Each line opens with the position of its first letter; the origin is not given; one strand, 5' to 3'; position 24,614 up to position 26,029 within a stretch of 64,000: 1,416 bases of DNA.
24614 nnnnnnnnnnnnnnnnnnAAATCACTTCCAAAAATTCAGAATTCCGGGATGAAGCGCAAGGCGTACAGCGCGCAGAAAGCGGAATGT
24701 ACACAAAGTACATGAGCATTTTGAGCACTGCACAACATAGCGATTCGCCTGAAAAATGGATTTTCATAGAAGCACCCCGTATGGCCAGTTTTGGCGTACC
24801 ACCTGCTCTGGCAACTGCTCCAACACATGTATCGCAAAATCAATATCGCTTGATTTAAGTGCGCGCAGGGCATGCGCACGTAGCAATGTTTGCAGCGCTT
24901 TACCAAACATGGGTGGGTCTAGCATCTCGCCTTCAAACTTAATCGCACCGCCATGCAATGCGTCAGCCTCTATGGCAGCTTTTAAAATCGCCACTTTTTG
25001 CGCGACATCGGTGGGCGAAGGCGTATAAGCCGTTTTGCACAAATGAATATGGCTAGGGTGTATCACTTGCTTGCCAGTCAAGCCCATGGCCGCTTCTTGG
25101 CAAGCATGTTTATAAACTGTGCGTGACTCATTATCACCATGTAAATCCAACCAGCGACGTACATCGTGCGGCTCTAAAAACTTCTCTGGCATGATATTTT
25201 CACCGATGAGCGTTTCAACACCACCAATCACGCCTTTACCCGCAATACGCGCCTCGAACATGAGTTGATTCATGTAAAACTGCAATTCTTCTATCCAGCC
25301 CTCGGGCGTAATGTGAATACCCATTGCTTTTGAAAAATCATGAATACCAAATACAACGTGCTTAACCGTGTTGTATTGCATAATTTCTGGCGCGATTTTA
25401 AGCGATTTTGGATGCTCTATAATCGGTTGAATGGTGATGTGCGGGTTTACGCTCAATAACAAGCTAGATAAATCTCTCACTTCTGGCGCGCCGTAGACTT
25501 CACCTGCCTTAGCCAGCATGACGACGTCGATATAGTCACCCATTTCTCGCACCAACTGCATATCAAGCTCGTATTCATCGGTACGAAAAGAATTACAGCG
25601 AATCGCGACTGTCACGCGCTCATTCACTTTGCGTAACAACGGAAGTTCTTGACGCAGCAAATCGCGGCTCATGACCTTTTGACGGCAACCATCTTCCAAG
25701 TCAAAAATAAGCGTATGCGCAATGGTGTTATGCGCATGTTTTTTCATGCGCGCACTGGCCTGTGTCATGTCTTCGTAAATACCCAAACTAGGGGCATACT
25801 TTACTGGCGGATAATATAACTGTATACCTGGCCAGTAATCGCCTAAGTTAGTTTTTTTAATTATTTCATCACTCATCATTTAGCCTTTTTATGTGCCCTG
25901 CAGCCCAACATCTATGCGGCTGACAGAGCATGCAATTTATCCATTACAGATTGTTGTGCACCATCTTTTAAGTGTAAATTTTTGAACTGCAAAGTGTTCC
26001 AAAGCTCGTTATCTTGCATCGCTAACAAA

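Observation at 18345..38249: Candidate isocitrate-lyase-independent glyoxylate bypass: citramalate/mesaconate route coupled to the methylcitrate cycle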

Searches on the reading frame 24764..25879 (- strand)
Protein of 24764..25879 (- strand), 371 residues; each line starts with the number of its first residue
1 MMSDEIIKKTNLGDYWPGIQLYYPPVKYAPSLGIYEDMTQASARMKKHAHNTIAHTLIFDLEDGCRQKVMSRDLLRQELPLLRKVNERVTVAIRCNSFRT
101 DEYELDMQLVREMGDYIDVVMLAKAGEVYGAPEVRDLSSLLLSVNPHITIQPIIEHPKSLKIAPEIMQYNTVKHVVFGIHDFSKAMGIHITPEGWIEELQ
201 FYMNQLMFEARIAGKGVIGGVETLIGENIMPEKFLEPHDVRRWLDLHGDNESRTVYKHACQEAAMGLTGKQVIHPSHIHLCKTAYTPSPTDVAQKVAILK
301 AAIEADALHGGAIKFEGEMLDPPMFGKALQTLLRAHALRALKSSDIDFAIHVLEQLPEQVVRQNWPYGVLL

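Call 3: search_protein_families(library=ncbifam, proteins=[window:24764-25879:-])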
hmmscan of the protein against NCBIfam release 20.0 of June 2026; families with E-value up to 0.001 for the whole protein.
window:24764-25879:- (371 aa): 3 families
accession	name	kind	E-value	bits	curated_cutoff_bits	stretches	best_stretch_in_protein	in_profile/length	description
TIGR01588.1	citE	equivalog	8.2e-14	51.3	443.4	1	255-336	203-284/288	citrate (pro-3S)-lyase subunit beta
NF038242.1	RipC_Ccl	equivalog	1.5e-12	47.6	375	2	48-192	17-159/268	itaconate degradation C-C-lyase RipC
NF041626.1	malyCoAlyase_Halo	equivalog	2.5e-07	30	500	1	82-338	69-316/340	L-malyl-CoA/beta-methylmalyl-CoA lyase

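Call 23: search_solved_structures(query=window:24764-25879:-, max_evalue=0.001)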
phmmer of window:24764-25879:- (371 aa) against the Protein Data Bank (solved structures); distinct sequences matched with E-value up to 0.001: 10.
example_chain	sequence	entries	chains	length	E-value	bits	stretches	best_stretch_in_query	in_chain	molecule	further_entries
1sgj_A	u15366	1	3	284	1.9e-13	53.8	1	250-333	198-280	citrate lyase, beta subunit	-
5vxc_A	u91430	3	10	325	1.9e-10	43.9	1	257-338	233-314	Citrate lyase subunit beta-like protein, mitochondrial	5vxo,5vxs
4l9y_A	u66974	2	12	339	2.8e-09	40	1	258-328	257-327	Malyl-CoA lyase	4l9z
5ugr_A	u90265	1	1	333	1.4e-07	34.5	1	256-337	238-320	Malyl-CoA lyase/beta-methylmalyl-CoA lyase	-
6aq4_A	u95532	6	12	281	1.7e-06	30.9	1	257-334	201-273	Citrate lyase subunit beta-like protein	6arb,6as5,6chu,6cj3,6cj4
1z6k_A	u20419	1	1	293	2e-06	30.6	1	257-334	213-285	Citrate Lyase beta subunit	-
1u5v_A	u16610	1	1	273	1.3e-05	28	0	257-334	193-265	citE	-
8khl_A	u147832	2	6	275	1.3e-05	28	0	264-335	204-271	Probable acyl-CoA lyase beta chain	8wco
9nzb_A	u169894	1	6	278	1.4e-05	27.9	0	264-335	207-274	Acyl-CoA lyase beta chain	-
1u5h_A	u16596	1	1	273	1.6e-05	27.7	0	257-334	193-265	citE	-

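Call 35: search_protein_families(library=pfam, proteins=[window:24764-25879:-], max_evalue=0.01)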
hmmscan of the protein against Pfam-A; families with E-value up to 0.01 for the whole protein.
window:24764-25879:- (371 aa): 2 families
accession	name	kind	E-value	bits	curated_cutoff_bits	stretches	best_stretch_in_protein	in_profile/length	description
PF03328.21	HpcH_HpaI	-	1.1e-10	41.6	25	1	41-221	9-191/221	HpcH/HpaI aldolase/citrate lyase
PF15617.12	C-C_Bond_Lyase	-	9.8e-07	28.7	28.4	1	256-303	239-286/320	C-C_Bond_Lyase of the TIM-Barrel fold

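Call 38: find_homologous_proteins(query=window:24764-25879:-, max_evalue=0.00001)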
Query window:24764-25879:- (371 aa): 1204 proteins with E <= 0.00001 among 5367 candidates; the best 120 are listed.
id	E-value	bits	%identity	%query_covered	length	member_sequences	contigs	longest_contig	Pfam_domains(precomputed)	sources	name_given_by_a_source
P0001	8.8e-230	780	92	100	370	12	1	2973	PF03328.21,PF15617.13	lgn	-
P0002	1.6e-229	779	92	100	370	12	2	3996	PF03328.21,PF15617.13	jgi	jgi:citrate lyase subunit beta/citryl-CoA lyase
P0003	2.0e-228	776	93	97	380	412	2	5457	PF03328.21,PF15617.13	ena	-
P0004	2.4e-222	756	91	98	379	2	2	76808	PF03328.21,PF15617.13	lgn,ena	-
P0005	2.9e-222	756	90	98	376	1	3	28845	PF03328.21,PF15617.13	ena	-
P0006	4.2e-222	755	90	98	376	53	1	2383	PF03328.21,PF15617.13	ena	-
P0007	8.1e-222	754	90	98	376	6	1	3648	PF03328.21,PF15617.13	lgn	-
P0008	2.0e-221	753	90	98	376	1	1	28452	PF03328.21,PF15617.13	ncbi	ncbi:MAG: aldolase/citrate lyase family protein [Methylotenera sp.]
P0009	9.3e-221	751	89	98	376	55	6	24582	PF03328.21,PF15617.13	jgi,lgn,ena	-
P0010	2.4e-220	749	89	99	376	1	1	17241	PF03328.21,PF15617.13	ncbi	-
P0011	2.8e-220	749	89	98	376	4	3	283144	PF03328.21,PF15617.13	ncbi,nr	ncbi:MAG TPA: aldolase/citrate lyase family protein [Methylotenera sp.]|nr:aldolase/citrate lyase fa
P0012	2.9e-220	749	89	99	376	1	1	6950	PF03328.21,PF15617.13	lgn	-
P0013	4.2e-220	749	89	98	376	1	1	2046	PF03328.21,PF15617.13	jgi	jgi:citrate lyase subunit beta / citryl-CoA lyase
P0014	4.5e-220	748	89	98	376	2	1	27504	PF03328.21,PF15617.13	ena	-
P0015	4.6e-220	748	90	97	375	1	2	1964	PF03328.21,PF15617.13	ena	-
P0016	5.6e-220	748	89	98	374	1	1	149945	PF03328.21,PF15617.13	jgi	-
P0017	5.6e-220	748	89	98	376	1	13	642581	PF03328.21,PF15617.13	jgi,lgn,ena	-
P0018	5.8e-220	748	89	98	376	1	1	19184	PF03328.21,PF15617.13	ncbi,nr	ncbi:MAG: aldolase/citrate lyase family protein [Methylotenera sp.]|nr:aldolase/citrate lyase family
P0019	7.3e-220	748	90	97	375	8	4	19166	PF03328.21,PF15617.13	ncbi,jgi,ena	jgi:citrate lyase beta subunit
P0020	7.5e-220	748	89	98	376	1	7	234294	PF03328.21,PF15617.13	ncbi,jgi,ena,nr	ncbi:MAG TPA: aldolase/citrate lyase family protein [Methylotenera sp.]|nr:aldolase/citrate lyase fa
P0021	1.0e-219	747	88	98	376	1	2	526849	PF03328.21,PF15617.13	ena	-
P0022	1.1e-219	747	88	100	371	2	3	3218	PF03328.21,PF15617.13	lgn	-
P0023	1.4e-219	747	89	99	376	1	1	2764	PF03328.21,PF15617.13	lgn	-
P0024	1.5e-219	747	89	98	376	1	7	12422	PF03328.21,PF15617.13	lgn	-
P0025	1.6e-219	747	88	98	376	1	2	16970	PF03328.21,PF15617.13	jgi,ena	jgi:citrate lyase beta subunit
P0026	1.6e-219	747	89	98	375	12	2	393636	PF03328.21,PF15617.13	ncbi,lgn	-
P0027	1.9e-219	746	89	98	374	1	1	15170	PF03328.21,PF15617.13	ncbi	-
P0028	1.9e-219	746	89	98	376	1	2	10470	PF03328.21,PF15617.13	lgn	-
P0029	2.0e-219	746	88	98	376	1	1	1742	PF03328.21,PF15617.13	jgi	-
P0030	2.1e-219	746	88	98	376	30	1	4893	PF03328.21,PF15617.13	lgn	-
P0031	2.4e-219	746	89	98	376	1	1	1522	PF03328.21,PF15617.13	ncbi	-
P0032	2.8e-219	746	88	98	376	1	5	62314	PF03328.21,PF15617.13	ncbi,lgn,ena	-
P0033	3.0e-219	746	89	98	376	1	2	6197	PF03328.21,PF15617.13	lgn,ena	-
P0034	3.9e-219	745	89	98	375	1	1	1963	PF03328.21,PF15617.13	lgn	-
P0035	4.1e-219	745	89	98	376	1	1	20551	PF03328.21,PF15617.13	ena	-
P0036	4.5e-219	745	89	98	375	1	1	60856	PF03328.21,PF15617.13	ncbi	-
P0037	4.7e-219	745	87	100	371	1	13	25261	PF03328.21,PF15617.13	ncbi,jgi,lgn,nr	ncbi:MAG: aldolase/citrate lyase family protein [Methylophilaceae bacterium]|jgi:citrate lyase beta 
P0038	5.1e-219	745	89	98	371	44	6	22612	PF03328.21,PF15617.13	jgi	jgi:citrate lyase subunit beta / citryl-CoA lyase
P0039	7.1e-219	744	87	100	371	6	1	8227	PF03328.21,PF15617.13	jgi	-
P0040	9.2e-219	744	89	98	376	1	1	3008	PF03328.21,PF15617.13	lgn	-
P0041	9.3e-219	744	90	97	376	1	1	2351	PF03328.21,PF15617.13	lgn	-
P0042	1.1e-218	744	89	98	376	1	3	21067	PF03328.21,PF15617.13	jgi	-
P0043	1.1e-218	744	88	98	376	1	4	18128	PF03328.21,PF15617.13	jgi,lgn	-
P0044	1.7e-218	743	89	98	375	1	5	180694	PF03328.21,PF15617.13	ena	-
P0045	4.7e-218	742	88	98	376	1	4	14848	PF03328.21,PF15617.13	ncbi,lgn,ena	-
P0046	5.2e-218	742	89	98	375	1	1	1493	PF03328.21,PF15617.13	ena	-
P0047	6.7e-218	741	89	97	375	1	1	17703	PF03328.21,PF15617.13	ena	-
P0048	7.4e-218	741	89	98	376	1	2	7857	PF03328.21,PF15617.13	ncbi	-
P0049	8.2e-218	741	89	97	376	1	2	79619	PF03328.21,PF15617.13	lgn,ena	-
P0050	8.7e-218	741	90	97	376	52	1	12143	PF03328.21,PF15617.13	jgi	jgi:citrate lyase subunit beta/citryl-CoA lyase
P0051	8.7e-218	741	88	98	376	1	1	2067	PF03328.21,PF15617.13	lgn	-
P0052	8.7e-218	741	86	100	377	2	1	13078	PF03328.21,PF15617.13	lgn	-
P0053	9.2e-218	741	89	97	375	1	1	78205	PF03328.21,PF15617.13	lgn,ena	-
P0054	9.2e-218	741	89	97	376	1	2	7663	PF03328.21,PF15617.13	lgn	-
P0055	1.2e-217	740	88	98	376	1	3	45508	PF03328.21,PF15617.13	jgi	-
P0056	3.1e-217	739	88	98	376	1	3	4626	PF03328.21,PF15617.13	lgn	-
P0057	7.6e-217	738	88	99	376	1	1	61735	PF03328.21,PF15617.13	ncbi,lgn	ncbi:MAG: aldolase/citrate lyase family protein [Methylophilaceae bacterium]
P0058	8.2e-217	738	87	98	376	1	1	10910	PF03328.21,PF15617.13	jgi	jgi:citrate lyase subunit beta / citryl-CoA lyase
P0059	1.2e-216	737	89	97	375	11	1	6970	PF03328.21,PF15617.13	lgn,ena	-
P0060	3.1e-216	736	88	97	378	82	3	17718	PF03328.21,PF15617.13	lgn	-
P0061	4.9e-216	735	88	98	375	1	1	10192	PF03328.21,PF15617.13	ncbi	-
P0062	6.2e-216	735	89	97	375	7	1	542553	PF03328.21,PF15617.13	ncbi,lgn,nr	ncbi:MAG: aldolase [Methylotenera sp.]|nr:aldolase [Methylotenera sp.]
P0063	6.5e-216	735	88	98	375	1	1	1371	PF03328.21,PF15617.13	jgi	jgi:citrate lyase beta subunit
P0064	7.8e-216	734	86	98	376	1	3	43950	PF03328.21,PF15617.13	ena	-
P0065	1.2e-215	734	86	98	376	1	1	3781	PF03328.21,PF15617.13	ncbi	-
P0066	1.5e-215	734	88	97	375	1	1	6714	PF03328.21,PF15617.13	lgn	-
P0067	2.0e-215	733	87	98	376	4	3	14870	PF03328.21,PF15617.13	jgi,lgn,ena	jgi:citrate lyase beta subunit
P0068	2.2e-215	733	87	98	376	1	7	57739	PF03328.21,PF15617.13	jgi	jgi:citrate lyase subunit beta / citryl-CoA lyase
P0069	3.8e-215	732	85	100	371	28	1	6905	PF03328.21,PF15617.13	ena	-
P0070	4.2e-215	732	87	97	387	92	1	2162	PF03328.21,PF15617.13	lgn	-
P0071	4.9e-215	732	87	98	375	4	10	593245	PF03328.21,PF15617.13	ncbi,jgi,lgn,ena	jgi:citrate lyase subunit beta/citryl-CoA lyase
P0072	5.1e-215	732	88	97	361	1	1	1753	PF03328.21,PF15617.13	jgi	jgi:citrate lyase beta subunit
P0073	1.6e-214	730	86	99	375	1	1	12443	PF03328.21,PF15617.13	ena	-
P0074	1.9e-214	730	87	100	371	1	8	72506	PF03328.21,PF15617.13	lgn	-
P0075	2.3e-214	730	86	99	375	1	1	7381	PF03328.21,PF15617.13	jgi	-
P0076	4.3e-214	729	86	99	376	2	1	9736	PF03328.21,PF15617.13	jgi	jgi:citrate lyase subunit beta/citryl-CoA lyase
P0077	4.4e-214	729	88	97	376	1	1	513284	PF03328.21,PF15617.13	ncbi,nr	ncbi:MAG: aldolase/citrate lyase family protein [Methylophilus sp.]|nr:aldolase/citrate lyase family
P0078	4.6e-214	729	86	99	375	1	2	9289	PF03328.21,PF15617.13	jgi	-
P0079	5.2e-214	728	88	97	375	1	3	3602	PF03328.21,PF15617.13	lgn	-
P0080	5.2e-214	728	88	97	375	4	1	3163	PF03328.21,PF15617.13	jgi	jgi:citrate lyase beta subunit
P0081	5.2e-214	728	85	98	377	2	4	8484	PF03328.21,PF15617.13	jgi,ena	jgi:citrate lyase subunit beta / citryl-CoA lyase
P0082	5.2e-214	728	88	97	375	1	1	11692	PF03328.21,PF15617.13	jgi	jgi:citrate lyase subunit beta / citryl-CoA lyase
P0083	5.3e-214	728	88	97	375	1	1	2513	PF03328.21,PF15617.13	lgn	-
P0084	6.0e-214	728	86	99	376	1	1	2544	PF03328.21,PF15617.13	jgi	jgi:citrate lyase subunit beta / citryl-CoA lyase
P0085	6.6e-214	728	88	97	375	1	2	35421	PF03328.21,PF15617.13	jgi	jgi:citrate lyase beta subunit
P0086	1.0e-213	728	87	97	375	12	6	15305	PF03328.21,PF15617.13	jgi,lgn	jgi:citrate lyase beta subunit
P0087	1.2e-213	727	88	97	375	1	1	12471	PF03328.21,PF15617.13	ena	-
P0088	1.3e-213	727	86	99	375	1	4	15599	PF03328.21,PF15617.13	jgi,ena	jgi:citrate lyase subunit beta/citryl-CoA lyase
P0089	1.3e-213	727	88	97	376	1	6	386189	PF03328.21,PF15617.13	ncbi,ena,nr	ncbi:MAG TPA: aldolase [Methylophilaceae bacterium]|nr:aldolase [Methylophilaceae bacterium]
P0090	1.8e-213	727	88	97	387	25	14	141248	PF03328.21,PF15617.13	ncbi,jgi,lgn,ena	jgi:citrate lyase beta subunit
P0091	2.1e-213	726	86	98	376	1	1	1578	PF03328.21,PF15617.13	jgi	jgi:citrate lyase subunit beta/citryl-CoA lyase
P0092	2.3e-213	726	88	97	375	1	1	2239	PF03328.21,PF15617.13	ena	-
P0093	2.3e-213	726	88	97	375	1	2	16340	PF03328.21,PF15617.13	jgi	-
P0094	2.5e-213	726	85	98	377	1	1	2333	PF03328.21,PF15617.13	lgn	-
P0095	2.9e-213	726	86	98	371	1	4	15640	PF03328.21,PF15617.13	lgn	-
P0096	4.8e-213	725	88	97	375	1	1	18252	PF03328.21,PF15617.13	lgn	-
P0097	5.2e-213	725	87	97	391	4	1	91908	PF03328.21,PF15617.13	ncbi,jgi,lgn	-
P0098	5.2e-213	725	86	100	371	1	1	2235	PF03328.21,PF15617.13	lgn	-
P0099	6.0e-213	725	88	97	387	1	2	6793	PF03328.21,PF15617.13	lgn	-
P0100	6.0e-213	725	86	99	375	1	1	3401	PF03328.21,PF15617.13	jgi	-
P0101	7.1e-213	725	85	98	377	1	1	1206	PF03328.21,PF15617.13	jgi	jgi:citrate lyase beta subunit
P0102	7.2e-213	725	86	100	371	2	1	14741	PF03328.21,PF15617.13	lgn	-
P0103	7.2e-213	725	85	98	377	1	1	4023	PF03328.21,PF15617.13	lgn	-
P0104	7.3e-213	725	85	98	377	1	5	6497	PF03328.21,PF15617.13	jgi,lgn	-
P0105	8.6e-213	724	88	97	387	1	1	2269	PF03328.21,PF15617.13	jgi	-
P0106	1.0e-212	724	85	99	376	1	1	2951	PF03328.21,PF15617.13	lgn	-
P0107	1.1e-212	724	86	98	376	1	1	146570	PF03328.21,PF15617.13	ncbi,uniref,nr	ncbi:HpcH/HpaI aldolase/citrate lyase family protein [Methylophilus aquaticus]|uniref:Aldolase/citra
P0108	1.4e-212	724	87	97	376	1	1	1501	PF03328.21,PF15617.13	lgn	-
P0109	1.4e-212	724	87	97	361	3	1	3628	PF03328.21,PF15617.13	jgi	jgi:citrate lyase beta subunit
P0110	1.5e-212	724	85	98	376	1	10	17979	PF03328.21,PF15617.13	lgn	-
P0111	1.7e-212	724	87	97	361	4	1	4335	PF03328.21,PF15617.13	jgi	jgi:citrate lyase beta subunit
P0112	1.7e-212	723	85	100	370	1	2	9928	PF03328.21,PF15617.13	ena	-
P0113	2.1e-212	723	85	98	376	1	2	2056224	PF03328.21,PF15617.13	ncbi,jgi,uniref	ncbi:HpcH/HpaI aldolase/citrate lyase family protein [Methylophilus flavus]|jgi:citrate lyase subuni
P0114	2.4e-212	723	88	97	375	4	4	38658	PF03328.21,PF15617.13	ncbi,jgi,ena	-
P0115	3.0e-212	723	84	100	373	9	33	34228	PF03328.21,PF15617.13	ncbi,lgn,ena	-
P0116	3.6e-212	722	86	98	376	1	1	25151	PF03328.21,PF15617.13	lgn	-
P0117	4.4e-212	722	88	97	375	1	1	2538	PF03328.21,PF15617.13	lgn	-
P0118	4.5e-212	722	86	97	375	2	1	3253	PF03328.21,PF15617.13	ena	-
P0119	5.1e-212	722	85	99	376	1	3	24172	PF03328.21,PF15617.13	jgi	jgi:citrate lyase beta subunit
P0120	5.9e-212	722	85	98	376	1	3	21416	PF03328.21,PF15617.13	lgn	-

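Call 58: search_protein_representatives(protein=window:24764-25879:-)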
Query: 371 residues. Proteins with E-value up to 0.001 (for the whole library): 1446; up to 1e-10: 106; up to 1e-30: 32. The best 150 are listed.
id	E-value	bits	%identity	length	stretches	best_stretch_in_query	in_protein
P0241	1.2e-137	475.6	74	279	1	93-371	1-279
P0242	1.3e-108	380.1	71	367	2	139-315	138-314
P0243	3.1e-104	365.7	48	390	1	14-370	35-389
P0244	2.3e-102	359.5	51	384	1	14-369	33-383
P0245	4.3e-100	352.0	47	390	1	15-367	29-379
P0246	3.4e-91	322.7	69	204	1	172-370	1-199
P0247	7.0e-87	308.6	42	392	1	14-370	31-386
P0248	2.5e-86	306.7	75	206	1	12-193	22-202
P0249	3.0e-84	299.9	76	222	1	149-325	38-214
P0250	6.7e-79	282.3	46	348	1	16-347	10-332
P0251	6.4e-74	265.9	64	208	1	167-366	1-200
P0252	1.4e-62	228.6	80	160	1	7-135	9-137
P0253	1.5e-48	182.5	78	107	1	265-371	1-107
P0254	1.1e-46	176.4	88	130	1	10-99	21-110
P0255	2.8e-46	175.0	55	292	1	10-194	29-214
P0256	2.7e-44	168.5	39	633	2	4-244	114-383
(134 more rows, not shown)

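Call 59: list_cluster_members(proteins=[P0243, P0244, P0245, P0247, P0250, P0256])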
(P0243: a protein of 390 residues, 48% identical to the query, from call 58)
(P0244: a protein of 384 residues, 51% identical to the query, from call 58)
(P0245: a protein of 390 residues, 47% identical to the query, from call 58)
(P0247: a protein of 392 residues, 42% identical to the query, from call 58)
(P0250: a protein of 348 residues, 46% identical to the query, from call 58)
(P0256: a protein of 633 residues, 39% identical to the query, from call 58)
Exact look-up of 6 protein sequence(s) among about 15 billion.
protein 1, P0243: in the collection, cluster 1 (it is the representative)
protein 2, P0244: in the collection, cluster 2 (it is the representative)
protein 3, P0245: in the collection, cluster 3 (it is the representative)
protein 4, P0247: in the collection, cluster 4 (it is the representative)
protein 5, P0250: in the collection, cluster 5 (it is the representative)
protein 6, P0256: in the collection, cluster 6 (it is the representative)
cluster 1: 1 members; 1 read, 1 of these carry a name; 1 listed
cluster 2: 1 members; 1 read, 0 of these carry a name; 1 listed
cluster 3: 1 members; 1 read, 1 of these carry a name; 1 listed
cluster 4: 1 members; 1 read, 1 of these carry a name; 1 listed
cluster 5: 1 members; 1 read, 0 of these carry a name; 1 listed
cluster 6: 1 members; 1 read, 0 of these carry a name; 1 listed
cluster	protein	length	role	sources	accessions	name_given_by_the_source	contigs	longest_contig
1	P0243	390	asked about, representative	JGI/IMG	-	citrate lyase subunit beta / citryl-CoA lyase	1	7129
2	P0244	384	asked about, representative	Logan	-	-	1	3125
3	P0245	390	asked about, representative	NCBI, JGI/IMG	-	citrate lyase subunit beta/citryl-CoA lyase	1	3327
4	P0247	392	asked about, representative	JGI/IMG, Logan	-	citrate lyase beta subunit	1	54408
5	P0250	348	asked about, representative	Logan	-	-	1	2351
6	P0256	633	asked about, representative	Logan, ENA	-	-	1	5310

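Call 60: find_homologous_proteins(query=P0247, max_evalue=1e-30)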
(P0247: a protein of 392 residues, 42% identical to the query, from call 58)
Query P0247 (392 aa): 41 proteins with E <= 1e-30 among 8000 candidates.
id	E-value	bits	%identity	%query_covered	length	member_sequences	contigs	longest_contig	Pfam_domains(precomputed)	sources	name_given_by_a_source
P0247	7.7e-257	870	100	100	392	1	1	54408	PF03328.21,PF15617.13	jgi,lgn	jgi:citrate lyase beta subunit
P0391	1.4e-119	418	53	92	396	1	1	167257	PF03328.21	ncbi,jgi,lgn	-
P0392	5.8e-98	347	47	90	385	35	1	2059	PF03328.21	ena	-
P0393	1.5e-96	342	46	90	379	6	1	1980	PF03328.21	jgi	jgi:citrate lyase beta subunit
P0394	6.4e-96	340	46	90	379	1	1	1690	PF03328.21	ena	-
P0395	7.9e-96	340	45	90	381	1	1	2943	PF03328.21,PF15617.13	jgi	-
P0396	9.9e-95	336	41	96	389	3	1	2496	PF03328.21,PF15617.13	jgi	jgi:citrate lyase beta subunit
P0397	2.5e-94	335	44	92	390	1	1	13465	PF03328.21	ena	-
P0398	5.4e-94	334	45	90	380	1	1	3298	PF03328.21,PF15617.13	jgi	jgi:citrate lyase subunit beta / citryl-CoA lyase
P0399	1.4e-93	332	44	90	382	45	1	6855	PF03328.21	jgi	jgi:citrate lyase subunit beta / citryl-CoA lyase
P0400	2.2e-93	332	43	91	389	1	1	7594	PF03328.21,PF15617.13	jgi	jgi:citrate lyase beta subunit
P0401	4.1e-93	331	43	93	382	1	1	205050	PF03328.21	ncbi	-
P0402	4.8e-93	330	42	91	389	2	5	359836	PF03328.21,PF15617.13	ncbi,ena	-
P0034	3.7e-89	318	43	94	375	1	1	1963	PF03328.21,PF15617.13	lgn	-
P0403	1.2e-88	316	41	90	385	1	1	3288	PF03328.21,PF15617.13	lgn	-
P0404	2.4e-88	315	41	90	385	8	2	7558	PF03328.21,PF15617.13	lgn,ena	-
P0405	1.0e-87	313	41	94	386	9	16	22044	PF03328.21,PF15617.13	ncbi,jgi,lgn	jgi:citrate lyase subunit beta/citryl-CoA lyase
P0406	2.6e-87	312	40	90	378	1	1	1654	PF03328.21,PF15617.13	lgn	-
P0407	1.8e-86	309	45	85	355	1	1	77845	PF03328.21,PF15617.13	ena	-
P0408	3.5e-86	308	42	90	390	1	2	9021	PF03328.21,PF15617.13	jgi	jgi:citrate lyase beta subunit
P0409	5.3e-84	301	39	91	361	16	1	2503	PF03328.21,PF15617.13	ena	-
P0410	2.5e-74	269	39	91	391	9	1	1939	PF03328.21,PF15617.13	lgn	-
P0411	9.9e-74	267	38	90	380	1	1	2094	PF03328.21,PF15617.13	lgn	-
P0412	1.1e-73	267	38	90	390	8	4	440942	PF03328.21,PF15617.13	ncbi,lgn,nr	ncbi:MAG: hypothetical protein KF713_08880 [Turneriella sp.]|nr:hypothetical protein [Turneriella sp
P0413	1.1e-72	263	39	91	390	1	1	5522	PF03328.21,PF15617.13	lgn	-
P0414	5.7e-72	261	40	91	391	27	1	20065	PF03328.21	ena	-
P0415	4.3e-71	258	38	91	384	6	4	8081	PF03328.21,PF15617.13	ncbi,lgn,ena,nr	ncbi:MAG: hypothetical protein JNJ69_03015 [Leptospiraceae bacterium]|nr:hypothetical protein [Lepto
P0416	6.8e-71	258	38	90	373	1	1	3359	PF03328.21,PF15617.13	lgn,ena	-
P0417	1.2e-70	257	38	96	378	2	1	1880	PF03328.21,PF15617.13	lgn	-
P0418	2.0e-69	253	37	91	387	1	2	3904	PF03328.21,PF15617.13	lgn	-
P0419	3.2e-69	252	38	91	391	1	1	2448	PF03328.21,PF15617.13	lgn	-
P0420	6.0e-69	251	38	91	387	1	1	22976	PF03328.21,PF15617.13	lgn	-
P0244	7.8e-69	251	37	91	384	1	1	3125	PF03328.21,PF15617.13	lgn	-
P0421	7.9e-69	251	36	90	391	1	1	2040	PF03328.21,PF15617.13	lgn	-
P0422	9.6e-69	250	37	91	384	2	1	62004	PF03328.21,PF15617.13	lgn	-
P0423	5.8e-68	248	38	91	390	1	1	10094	PF03328.21,PF15617.13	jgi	-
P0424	8.8e-68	247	38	90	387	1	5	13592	PF03328.21,PF15617.13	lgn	-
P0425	4.6e-67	245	36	90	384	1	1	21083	PF03328.21,PF15617.13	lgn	-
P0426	4.6e-67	245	36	96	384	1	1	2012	PF03328.21,PF15617.13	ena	-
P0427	1.4e-65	240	43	74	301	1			PF03328.21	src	-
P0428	5.6e-65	238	35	90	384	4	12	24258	PF03328.21,PF15617.13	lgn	-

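Call 61: find_encoding_contigs(protein=P0247, flank=10000, max_places=1)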
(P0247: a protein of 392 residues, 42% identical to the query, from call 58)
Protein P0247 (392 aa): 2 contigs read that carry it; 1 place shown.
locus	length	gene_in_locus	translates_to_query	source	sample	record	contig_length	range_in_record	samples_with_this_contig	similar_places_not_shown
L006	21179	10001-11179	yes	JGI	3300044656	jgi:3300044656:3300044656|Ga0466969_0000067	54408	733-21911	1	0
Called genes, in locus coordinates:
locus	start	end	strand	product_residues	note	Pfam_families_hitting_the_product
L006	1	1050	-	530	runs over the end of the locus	PF00135:COesterase, PF20434:BD-FAE, PF07859:Abhydrolase_3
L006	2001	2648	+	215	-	-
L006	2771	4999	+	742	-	-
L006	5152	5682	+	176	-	-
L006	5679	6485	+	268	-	PF01135:PCMT, PF01209:Ubie_methyltran, PF13489:Methyltransf_23 (weak), PF08241:Methyltransf_11, PF08242:Methyltransf_12, PF13649:Methyltransf_25, PF13847:Methyltransf_31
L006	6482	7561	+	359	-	PF25608:NAL1_N (weak)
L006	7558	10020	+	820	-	PF09286:Pro-kuma_activ, PF00082:Peptidase_S8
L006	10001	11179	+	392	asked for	PF03328:HpcH_HpaI, PF15617:C-C_Bond_Lyase (faint)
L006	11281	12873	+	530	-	PF00501:AMP-binding, PF13193:AMP-binding_C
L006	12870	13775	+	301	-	PF01738:DLH, PF00326:Peptidase_S9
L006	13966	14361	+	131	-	PF00072:Response_reg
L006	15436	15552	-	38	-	-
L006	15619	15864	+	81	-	-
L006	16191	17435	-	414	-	-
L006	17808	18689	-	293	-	-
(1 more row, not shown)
